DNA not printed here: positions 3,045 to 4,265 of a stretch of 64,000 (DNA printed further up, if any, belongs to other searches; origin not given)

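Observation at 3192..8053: Translationally coupled pair: double zinc-ribbon membrane protein plus 1,342-aa signal-peptide protein of unknown function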

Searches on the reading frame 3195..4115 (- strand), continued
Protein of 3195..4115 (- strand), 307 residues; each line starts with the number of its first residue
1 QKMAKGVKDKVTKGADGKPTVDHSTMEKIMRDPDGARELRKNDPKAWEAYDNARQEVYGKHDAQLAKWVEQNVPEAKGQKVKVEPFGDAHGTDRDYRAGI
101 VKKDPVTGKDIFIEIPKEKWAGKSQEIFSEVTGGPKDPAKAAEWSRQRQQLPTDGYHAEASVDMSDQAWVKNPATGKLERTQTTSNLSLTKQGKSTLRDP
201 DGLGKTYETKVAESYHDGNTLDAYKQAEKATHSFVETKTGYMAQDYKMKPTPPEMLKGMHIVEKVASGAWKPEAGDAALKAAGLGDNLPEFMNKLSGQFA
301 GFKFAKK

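Call 69: search_solved_structures(query=A6, max_evalue=10, show_alignments=2)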
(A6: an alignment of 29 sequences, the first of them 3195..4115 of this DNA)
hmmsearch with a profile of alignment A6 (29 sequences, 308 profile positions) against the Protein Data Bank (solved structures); distinct sequences matched with E-value up to 10: 3.
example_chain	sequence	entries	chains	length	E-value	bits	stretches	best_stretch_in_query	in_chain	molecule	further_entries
9uib_A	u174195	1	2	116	0.2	14.3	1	201-252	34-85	Protein SGT1 homolog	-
8fjg_A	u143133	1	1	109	0.3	13.7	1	273-302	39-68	H12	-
8x7z_A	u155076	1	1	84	0.65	12.6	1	205-267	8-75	HR1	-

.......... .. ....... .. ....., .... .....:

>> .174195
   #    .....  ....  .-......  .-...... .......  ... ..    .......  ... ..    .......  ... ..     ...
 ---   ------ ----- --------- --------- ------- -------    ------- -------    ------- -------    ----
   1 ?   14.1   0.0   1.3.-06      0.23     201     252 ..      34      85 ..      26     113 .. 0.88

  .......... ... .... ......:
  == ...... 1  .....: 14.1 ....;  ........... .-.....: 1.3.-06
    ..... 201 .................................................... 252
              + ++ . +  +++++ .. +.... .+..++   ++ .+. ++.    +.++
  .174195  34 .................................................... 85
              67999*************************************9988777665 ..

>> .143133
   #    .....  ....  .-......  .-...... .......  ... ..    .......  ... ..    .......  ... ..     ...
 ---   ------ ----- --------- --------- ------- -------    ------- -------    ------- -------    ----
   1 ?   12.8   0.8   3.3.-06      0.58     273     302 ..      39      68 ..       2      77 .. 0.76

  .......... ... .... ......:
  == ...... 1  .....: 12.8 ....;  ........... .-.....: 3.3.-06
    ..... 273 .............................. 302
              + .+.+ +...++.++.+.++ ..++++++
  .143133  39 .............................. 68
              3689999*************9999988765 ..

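Call 85: list_cluster_members(proteins=[P0043, P0056, P0064, P0068, P0095, P0052, P0054, P0114, P0153, P0044])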
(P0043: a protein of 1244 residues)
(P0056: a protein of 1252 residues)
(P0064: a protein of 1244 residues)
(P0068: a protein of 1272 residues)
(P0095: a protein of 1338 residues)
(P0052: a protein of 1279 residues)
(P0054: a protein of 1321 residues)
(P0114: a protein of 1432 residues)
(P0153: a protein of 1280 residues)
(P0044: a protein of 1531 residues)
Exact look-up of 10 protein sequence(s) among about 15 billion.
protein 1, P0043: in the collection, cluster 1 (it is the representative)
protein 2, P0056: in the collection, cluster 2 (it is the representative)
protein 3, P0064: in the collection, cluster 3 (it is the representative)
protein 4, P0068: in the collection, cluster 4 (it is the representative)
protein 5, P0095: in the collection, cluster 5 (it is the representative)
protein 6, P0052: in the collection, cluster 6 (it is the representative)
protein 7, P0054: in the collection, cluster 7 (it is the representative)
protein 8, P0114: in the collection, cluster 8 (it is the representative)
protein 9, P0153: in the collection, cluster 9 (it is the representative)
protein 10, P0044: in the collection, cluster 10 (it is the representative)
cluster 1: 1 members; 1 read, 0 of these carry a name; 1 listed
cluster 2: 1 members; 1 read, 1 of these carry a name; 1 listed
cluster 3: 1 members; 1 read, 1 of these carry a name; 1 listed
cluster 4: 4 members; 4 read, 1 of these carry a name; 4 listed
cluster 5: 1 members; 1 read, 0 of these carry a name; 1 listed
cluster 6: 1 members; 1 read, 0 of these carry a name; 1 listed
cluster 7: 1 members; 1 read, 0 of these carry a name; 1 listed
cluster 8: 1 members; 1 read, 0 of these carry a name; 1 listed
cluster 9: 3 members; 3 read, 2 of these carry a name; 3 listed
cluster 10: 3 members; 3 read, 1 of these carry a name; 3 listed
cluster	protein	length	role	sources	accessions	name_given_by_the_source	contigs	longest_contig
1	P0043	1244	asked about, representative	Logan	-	-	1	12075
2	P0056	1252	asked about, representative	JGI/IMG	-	adenine-specific DNA glycosylase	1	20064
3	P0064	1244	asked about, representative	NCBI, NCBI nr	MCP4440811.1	MAG: hypothetical protein GY810_17965 [Aureispira sp.] | hypothetical protein [Aureispira sp.]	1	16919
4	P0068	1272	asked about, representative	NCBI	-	-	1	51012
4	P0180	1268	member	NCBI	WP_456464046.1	hypothetical protein [Lutibacter sp.]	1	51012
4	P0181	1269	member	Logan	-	-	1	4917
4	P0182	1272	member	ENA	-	-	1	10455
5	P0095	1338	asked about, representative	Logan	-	-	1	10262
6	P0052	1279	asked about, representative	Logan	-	-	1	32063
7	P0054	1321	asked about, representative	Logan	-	-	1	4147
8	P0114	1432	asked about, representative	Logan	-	-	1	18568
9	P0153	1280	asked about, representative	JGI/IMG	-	hypothetical protein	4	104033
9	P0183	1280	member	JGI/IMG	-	hypothetical protein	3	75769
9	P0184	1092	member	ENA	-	-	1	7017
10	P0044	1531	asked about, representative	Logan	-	-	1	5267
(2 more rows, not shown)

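Call 86: search_protein_families(library=ncbifam, alignment_id=A6, max_evalue=1)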
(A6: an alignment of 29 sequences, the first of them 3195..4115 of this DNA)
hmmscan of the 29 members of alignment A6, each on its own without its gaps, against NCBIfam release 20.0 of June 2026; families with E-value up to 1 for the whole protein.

A. member 1, window:3195-4115:- (307 aa): 0 families

B. families by the number of members that match (of 29 scanned): 7 families
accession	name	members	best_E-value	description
NF011615.0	PRK15041.1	1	0.003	methyl-accepting chemotaxis protein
NF047984.1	porin_WD0745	1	0.066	WD0745 family porin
TIGR00229.1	sensory_box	1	0.1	PAS domain S-box protein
NF052474.1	pept_arginase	1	0.17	peptide arginase, FlmR/OhkR family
NF007134.0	PRK09580.1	1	0.17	Fe-S cluster assembly ATPase SufC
NF001300.0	PRK00247.1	1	0.21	membrane protein insertase YidC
NF050159.1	CbxsomAssCsoS2Cyan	1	0.65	alpha-carboxysome scaffolding protein CsoS2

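Call 98: search_protein_families(library=pfam, alignment_id=A6, max_evalue=10)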
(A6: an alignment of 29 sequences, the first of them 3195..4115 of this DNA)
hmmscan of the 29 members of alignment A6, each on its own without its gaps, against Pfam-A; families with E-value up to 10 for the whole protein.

A. member 1, window:3195-4115:- (307 aa): 0 families

B. families by the number of members that match (of 29 scanned): 27 families (the first 25 are shown)
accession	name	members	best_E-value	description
PF22618.1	RskA_N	2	0.044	Anti-sigma-K factor RskA, N-terminal domain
PF22687.1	BRCA2_TR2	1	0.016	BRCA2 TR2 domain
PF11340.13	DUF3142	1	0.028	Protein of unknown function (DUF3142)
PF24000.1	DUF7316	1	0.058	Family of unknown function (DUF7316)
PF04234.18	CopC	1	0.061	CopC domain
PF08448.16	PAS_4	1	0.062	PAS fold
PF01954.22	AF2212-like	1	0.064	AF2212-like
PF17990.7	LodA_N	1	0.068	L-Lysine epsilon oxidase N-terminal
PF16331.10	TolA_bind_tri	1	0.068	TolA binding protein trimerisation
PF20947.2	Flu_PB2_1st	1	0.08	Influenza RNA polymerase PB2 N-terminal region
PF20914.2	DNA_pol_IIIA_C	1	0.11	DNA polymerase III subunit alpha, C-terminal domain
PF17388.7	GP24_25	1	0.11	Mycobacteriophage tail assembly protein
PF11543.14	UN_NPL4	1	0.13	Nuclear pore localisation protein NPL4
PF11503.13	YNR034W-A-like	1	0.14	YNR034W-A-like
PF10338.15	YBL028C_N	1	0.15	YBL028C ribosome biogenesis factor, N-terminal domain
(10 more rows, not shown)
